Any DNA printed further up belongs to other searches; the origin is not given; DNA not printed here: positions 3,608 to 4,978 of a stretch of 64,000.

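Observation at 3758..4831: Unusual single-polypeptide fusion of a CoaC/HFCD flavin decarboxylase domain with a class II aldolase/adducin-like domain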

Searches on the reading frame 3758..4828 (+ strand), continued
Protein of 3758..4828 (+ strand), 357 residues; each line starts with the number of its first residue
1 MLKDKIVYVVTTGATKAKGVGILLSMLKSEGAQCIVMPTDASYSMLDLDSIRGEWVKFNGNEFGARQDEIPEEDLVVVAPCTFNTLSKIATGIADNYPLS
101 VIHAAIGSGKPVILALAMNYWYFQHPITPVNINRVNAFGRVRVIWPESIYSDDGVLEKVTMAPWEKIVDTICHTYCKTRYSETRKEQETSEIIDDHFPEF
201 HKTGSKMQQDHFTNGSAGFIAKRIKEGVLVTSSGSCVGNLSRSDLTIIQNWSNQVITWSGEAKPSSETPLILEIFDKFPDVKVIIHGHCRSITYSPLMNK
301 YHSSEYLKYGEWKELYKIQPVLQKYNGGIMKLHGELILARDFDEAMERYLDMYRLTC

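Call 73: search_solved_structures(query=A1, max_evalue=0.00001, show_alignments=5)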
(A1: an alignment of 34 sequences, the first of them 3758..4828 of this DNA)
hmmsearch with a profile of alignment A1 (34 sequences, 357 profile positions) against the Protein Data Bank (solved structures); distinct sequences matched with E-value up to 0.00001: 39.
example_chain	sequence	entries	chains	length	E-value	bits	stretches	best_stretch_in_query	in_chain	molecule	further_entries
3qjg_A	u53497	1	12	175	8.6e-19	71.1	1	6-153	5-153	Epidermin biosynthesis protein EpiD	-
1g5q_A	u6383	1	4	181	1.3e-16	63.9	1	13-172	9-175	EPIDERMIN MODIFYING ENZYME EPID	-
1g63_A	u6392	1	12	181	1.9e-16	63.3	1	13-172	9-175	EPIDERMIN MODIFYING ENZYME EPID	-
1qzu_A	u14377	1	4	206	9e-15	57.9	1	10-170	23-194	hypothetical protein MDS018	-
2irp_A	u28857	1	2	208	5.1e-14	55.4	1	192-294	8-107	Putative aldolase class 2 protein aq_1979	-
1mvl_A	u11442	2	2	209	5.3e-14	55.3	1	25-146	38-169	PPC decarboxylase AtHAL3a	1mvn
1e20_A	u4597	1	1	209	7.8e-14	54.8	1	25-145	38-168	HALOTOLERANCE PROTEIN HAL3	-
1e4b_P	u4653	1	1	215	4.6e-13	52.2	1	206-346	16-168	L-FUCULOSE 1-PHOSPHATE ALDOLASE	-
1dzy_P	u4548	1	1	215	4.8e-13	52.2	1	206-346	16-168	L-FUCULOSE-1-PHOSPHATE ALDOLASE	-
1fua_A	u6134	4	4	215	4.8e-13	52.2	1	206-346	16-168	L-FUCULOSE-1-PHOSPHATE ALDOLASE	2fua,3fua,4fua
1dzx_P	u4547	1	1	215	4.8e-13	52.2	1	206-346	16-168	L-fuculose phosphate aldolase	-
1dzv_P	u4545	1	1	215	6e-13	51.9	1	206-346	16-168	L-fuculose phosphate aldolase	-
1dzz_P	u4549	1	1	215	6e-13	51.9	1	206-346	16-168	L-fuculose phosphate aldolase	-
6tgv_A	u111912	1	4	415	7.3e-13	51.6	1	7-145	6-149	Coenzyme A biosynthesis bifunctional protein CoaBC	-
1dzu_P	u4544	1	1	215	8.4e-13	51.4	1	206-346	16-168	L-fuculose phosphate aldolase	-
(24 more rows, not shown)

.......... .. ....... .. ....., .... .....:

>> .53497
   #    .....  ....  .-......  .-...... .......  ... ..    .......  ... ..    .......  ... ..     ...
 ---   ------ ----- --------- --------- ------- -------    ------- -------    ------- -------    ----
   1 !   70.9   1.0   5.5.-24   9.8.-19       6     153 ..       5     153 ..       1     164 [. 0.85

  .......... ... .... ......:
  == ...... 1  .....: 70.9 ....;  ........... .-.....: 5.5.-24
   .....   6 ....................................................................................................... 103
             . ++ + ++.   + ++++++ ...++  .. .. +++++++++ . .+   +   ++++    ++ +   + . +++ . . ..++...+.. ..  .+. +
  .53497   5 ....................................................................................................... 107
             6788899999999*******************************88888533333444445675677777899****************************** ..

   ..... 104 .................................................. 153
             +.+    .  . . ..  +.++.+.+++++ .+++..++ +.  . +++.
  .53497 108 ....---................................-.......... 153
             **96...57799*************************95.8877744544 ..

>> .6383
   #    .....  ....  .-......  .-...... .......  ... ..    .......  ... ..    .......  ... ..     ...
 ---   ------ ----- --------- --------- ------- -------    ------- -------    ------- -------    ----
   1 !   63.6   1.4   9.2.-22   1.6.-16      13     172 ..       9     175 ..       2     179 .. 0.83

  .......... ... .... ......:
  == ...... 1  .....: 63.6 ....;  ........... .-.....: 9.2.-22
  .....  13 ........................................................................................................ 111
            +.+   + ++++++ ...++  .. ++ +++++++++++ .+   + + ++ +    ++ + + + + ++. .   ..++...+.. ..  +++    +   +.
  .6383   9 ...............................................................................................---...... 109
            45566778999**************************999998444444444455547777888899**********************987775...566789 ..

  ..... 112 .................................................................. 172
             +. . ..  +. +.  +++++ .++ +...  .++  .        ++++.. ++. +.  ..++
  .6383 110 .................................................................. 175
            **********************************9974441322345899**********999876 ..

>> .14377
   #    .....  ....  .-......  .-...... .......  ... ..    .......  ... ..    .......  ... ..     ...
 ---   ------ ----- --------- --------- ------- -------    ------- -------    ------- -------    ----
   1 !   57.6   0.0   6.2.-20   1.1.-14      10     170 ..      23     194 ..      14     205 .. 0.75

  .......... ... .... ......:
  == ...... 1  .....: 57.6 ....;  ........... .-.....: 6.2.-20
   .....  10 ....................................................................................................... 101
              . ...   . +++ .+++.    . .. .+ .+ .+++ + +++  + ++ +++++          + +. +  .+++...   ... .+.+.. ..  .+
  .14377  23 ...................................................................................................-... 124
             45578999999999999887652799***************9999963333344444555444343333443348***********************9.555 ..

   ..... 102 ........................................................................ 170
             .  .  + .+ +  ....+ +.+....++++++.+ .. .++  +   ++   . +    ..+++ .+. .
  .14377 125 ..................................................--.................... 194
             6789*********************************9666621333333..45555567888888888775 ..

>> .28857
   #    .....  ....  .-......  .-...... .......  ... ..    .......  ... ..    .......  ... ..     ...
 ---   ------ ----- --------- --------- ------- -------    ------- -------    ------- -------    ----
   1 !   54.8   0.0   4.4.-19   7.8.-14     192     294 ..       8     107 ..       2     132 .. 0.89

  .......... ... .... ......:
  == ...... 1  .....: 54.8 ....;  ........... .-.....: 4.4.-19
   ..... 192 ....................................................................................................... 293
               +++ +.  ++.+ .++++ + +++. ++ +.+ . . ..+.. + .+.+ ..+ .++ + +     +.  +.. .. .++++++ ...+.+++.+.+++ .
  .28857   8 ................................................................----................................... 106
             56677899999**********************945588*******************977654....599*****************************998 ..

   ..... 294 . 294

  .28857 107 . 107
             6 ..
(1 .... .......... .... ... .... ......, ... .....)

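Call 80: list_cluster_members(proteins=[P0198, P0204, P0222, P0225, P0149, P0152, P0165, P0233, P0143, P0150])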
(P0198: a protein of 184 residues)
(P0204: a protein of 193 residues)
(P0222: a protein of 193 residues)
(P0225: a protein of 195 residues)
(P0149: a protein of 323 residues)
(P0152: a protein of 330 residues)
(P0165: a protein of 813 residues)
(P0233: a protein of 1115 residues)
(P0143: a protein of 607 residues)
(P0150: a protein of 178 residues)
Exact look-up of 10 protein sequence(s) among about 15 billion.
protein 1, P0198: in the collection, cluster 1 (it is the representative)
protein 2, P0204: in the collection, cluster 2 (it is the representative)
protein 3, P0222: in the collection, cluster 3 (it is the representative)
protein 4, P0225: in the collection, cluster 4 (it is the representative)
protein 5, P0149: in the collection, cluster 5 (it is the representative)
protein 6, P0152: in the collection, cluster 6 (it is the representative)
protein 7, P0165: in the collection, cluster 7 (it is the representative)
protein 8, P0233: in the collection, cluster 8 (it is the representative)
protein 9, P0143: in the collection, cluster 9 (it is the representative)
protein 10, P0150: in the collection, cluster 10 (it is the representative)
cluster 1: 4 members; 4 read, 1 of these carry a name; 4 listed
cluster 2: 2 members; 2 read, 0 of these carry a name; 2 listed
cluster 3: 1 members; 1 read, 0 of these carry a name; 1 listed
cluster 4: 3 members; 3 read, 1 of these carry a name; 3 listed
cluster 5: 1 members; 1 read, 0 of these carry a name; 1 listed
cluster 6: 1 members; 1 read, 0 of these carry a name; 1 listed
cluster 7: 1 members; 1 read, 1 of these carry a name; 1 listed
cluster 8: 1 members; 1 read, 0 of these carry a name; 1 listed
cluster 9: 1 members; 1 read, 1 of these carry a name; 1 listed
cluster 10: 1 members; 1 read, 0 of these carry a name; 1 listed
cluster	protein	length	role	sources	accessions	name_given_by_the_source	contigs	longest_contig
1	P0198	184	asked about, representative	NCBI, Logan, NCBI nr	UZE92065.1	MAG: class II aldolase/adducin family protein [Methanosarcinales archaeon]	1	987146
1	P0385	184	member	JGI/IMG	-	-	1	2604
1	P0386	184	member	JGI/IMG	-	-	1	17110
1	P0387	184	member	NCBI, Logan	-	-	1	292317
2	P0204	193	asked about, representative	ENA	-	-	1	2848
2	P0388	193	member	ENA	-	-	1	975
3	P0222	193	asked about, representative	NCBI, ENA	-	-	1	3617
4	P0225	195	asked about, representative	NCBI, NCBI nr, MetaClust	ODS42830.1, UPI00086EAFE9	MAG: hypothetical protein MSIBF_06035 [Candidatus Altiarchaeales archaeon IMC4] | status=active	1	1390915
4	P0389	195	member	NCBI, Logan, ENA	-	-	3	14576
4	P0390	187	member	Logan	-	-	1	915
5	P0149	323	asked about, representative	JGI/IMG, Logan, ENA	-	-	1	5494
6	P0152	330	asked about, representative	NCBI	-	-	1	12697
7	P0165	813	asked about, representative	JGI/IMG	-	CheY-like chemotaxis protein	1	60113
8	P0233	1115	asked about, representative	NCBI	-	-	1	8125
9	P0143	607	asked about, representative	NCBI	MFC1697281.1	bifunctional phosphopantothenoylcysteine decarboxylase/phosphopantothenate--cysteine ...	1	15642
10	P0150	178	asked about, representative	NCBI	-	-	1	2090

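Call 81: find_encoding_contigs(protein=P0198, flank=6000, max_places=2)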
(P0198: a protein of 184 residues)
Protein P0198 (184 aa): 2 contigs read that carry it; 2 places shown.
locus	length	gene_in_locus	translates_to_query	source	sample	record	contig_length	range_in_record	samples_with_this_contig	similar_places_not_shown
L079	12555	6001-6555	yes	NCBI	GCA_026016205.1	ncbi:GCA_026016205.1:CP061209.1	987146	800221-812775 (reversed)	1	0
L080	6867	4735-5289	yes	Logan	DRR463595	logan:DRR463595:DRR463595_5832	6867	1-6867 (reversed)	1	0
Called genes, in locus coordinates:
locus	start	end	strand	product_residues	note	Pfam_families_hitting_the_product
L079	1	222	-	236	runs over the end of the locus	-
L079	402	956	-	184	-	-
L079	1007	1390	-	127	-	PF28505:DUF1699_N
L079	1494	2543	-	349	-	-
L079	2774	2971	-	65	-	-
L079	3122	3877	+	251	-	-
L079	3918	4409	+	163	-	-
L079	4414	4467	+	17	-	-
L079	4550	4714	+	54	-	-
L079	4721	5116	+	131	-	PF01894:YjbQ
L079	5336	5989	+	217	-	PF01791:DeoC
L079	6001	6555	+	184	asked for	PF00596:Aldolase_II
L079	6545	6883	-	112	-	-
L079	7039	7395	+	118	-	-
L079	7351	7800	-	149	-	PF04027:DUF371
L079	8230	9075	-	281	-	PF05569:Peptidase_M56, PF01435:Peptidase_M48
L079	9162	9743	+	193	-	PF01728:FtsJ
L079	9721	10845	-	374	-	PF02005:TRM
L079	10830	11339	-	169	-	PF03266:NTPase_1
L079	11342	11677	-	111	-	PF04038:DHNA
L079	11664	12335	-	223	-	PF01066:CDP-OH_P_transf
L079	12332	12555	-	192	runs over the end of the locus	PF02666:PS_Dcarbxylase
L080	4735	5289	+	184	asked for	PF00596:Aldolase_II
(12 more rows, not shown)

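Call 82: find_encoding_contigs(protein=P0225, flank=6000, max_places=2)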
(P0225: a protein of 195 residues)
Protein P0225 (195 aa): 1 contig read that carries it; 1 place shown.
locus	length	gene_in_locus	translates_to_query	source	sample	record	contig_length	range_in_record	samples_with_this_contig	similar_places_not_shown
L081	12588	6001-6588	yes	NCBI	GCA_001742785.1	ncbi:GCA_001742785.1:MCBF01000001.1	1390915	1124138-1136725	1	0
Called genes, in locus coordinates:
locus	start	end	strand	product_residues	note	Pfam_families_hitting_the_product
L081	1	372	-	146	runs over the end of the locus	PF00237:Ribosomal_L22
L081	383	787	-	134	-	PF00203:Ribosomal_S19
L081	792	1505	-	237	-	PF00181:Ribosomal_L2_N, PF03947:Ribosomal_L2_C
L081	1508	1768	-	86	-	PF00276:Ribosomal_L23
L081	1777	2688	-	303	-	PF01145:Band_7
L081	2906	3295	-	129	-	PF05168:HEPN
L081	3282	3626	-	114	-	PF22600:MTPAP-like_central (weak), PF18765:Polbeta, PF01909:NTP_transf_2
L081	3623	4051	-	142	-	PF01957:NfeD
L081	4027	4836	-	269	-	PF00573:Ribosomal_L4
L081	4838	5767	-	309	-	PF00297:Ribosomal_L3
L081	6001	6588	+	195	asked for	PF00596:Aldolase_II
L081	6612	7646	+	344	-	PF01008:IF-2B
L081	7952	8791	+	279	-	PF02498:Bro-N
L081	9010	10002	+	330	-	PF01992:vATP-synt_AC39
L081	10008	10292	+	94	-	PF01990:ATP-synt_F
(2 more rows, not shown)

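Call 86: find_related_loci(query=A4, collection=metagenome_contigs, flank=5000)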
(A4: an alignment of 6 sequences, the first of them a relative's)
Query A4 (195 aa) in metagenome_contigs; peptide patterns used: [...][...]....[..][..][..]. (x = any residue, [..] = any of these).
103 stretches matched a pattern; 95 encode a relative of the query (tblastn E <= 1e-3); the best 80 are kept; 80 distinct loci.
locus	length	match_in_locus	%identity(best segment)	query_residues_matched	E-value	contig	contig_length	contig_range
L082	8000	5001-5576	48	1-185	5e-50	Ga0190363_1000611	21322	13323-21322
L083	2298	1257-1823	43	2-180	2e-43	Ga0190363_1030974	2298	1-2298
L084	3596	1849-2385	46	1-170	1e-41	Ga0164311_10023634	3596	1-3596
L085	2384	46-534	46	24-180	2e-41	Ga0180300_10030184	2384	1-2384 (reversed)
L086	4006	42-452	51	42-170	6e-39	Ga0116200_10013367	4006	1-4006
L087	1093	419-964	38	2-179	5e-38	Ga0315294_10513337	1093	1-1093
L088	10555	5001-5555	43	2-178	5e-35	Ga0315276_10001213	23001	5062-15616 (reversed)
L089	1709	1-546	39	4-177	1e-35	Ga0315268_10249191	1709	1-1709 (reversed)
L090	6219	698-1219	41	2-171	2e-33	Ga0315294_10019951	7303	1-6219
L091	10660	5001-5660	34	2-193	4e-33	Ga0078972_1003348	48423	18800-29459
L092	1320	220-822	35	2-186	1e-31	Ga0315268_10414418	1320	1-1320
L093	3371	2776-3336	39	2-191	3e-30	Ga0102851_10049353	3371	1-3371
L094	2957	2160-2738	37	2-179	2e-30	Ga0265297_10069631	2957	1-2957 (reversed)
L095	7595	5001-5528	35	2-174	9e-28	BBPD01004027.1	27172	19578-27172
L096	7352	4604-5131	35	2-174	9e-28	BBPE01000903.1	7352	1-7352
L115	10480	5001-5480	35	24-172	2e-17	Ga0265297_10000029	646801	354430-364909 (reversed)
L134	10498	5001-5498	32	24-173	1e-14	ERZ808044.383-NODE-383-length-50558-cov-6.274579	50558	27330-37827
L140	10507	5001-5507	31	21-173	2e-13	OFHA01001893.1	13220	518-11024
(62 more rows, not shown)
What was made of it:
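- Tried and rejected: I repeated it with 6 sequences (call 86).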

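Call 89: search_protein_families(library=pfam, proteins=[L082:5566-6642:+, L082:3674-4921:-, L086:513-1745:+, L084:1222-1803:-, L115:3299-4045:+, L115:4048-4983:+, L115:4983-5966:+, L115:5966-7405:+, L079:5336-5986:+], max_evalue=0.0001)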
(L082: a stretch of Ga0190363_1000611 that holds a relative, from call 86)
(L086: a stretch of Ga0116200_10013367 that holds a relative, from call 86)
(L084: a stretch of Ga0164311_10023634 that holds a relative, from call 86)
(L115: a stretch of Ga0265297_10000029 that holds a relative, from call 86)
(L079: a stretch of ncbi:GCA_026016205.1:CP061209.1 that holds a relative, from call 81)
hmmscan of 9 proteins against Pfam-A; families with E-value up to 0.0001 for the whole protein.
L082:5566-6642:+ (359 aa): 1 family
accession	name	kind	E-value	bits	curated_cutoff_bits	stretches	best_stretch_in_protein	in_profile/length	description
PF01008.23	IF-2B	-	8.1e-84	281.6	22.4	1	54-350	2-280/280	Initiation factor 2 subunit family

L082:3674-4921:- (415 aa): 4 families
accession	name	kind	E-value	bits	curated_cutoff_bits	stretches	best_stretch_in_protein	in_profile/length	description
PF05221.23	AdoHcyase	-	2.7e-71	240.6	25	2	3-135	2-139/299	S-adenosyl-L-homocysteine hydrolase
PF00670.27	AdoHcyase_NAD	-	1.7e-54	184.7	27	1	184-344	1-161/162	S-adenosyl-L-homocysteine hydrolase, NAD binding domain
PF02826.25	2-Hacid_dh_C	-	1.5e-08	34.7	25.1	1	203-293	33-127/178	D-isomer specific 2-hydroxyacid dehydrogenase, NAD binding domain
PF07991.19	KARI_N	-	1.8e-07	31.3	20.6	1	204-301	2-103/165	Acetohydroxy acid isomeroreductase, NADPH-binding domain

L086:513-1745:+ (411 aa): 2 families
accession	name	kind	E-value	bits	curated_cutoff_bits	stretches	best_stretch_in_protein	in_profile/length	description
PF01676.23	Metalloenzyme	-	2.8e-56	191.3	24.3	1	8-401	2-251/252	Metalloenzyme superfamily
PF10143.14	PhosphMutase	-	2.3e-54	184.3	21.5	1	40-209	1-170/170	2,3-bisphosphoglycerate-independent phosphoglycerate mutase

L084:1222-1803:- (193 aa): 2 families
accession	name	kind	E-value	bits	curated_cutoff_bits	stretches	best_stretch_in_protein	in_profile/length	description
PF01380.27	SIS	-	7.4e-19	68.3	25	1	31-132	1-108/131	SIS domain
PF13580.11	SIS_2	-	6.6e-08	33.1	27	1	75-112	101-138/138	SIS domain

L115:3299-4045:+ (249 aa): 1 family
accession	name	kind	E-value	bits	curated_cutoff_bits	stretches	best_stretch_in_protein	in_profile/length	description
PF01048.26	PNP_UDP_1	-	2.5e-37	129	25.1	1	27-215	1-199/233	Phosphorylase superfamily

L115:4048-4983:+ (312 aa): 1 family
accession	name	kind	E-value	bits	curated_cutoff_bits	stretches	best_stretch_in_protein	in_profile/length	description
PF01008.23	IF-2B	-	2.3e-54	185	22.4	1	128-307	94-272/280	Initiation factor 2 subunit family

L115:4983-5966:+ (328 aa): 2 families
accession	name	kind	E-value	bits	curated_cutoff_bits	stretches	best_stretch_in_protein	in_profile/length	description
PF00596.27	Aldolase_II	-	2e-38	132.6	22.2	1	5-176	1-181/183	Class II Aldolase and Adducin N-terminal domain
PF02036.22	SCP2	-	5.9e-05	23.8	21.3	0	240-307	24-92/101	SCP-2 sterol transfer family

L115:5966-7405:+ (480 aa): 1 family
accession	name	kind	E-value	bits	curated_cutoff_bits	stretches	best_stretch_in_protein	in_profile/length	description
PF00171.27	Aldedh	-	4.8e-170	566.5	23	1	3-462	7-461/461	Aldehyde dehydrogenase family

L079:5336-5986:+ (217 aa): 1 family
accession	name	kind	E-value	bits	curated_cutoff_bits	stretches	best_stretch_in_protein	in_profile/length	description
PF01791.15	DeoC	-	1.6e-16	61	23.8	1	9-212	3-226/229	DeoC/LacD family aldolase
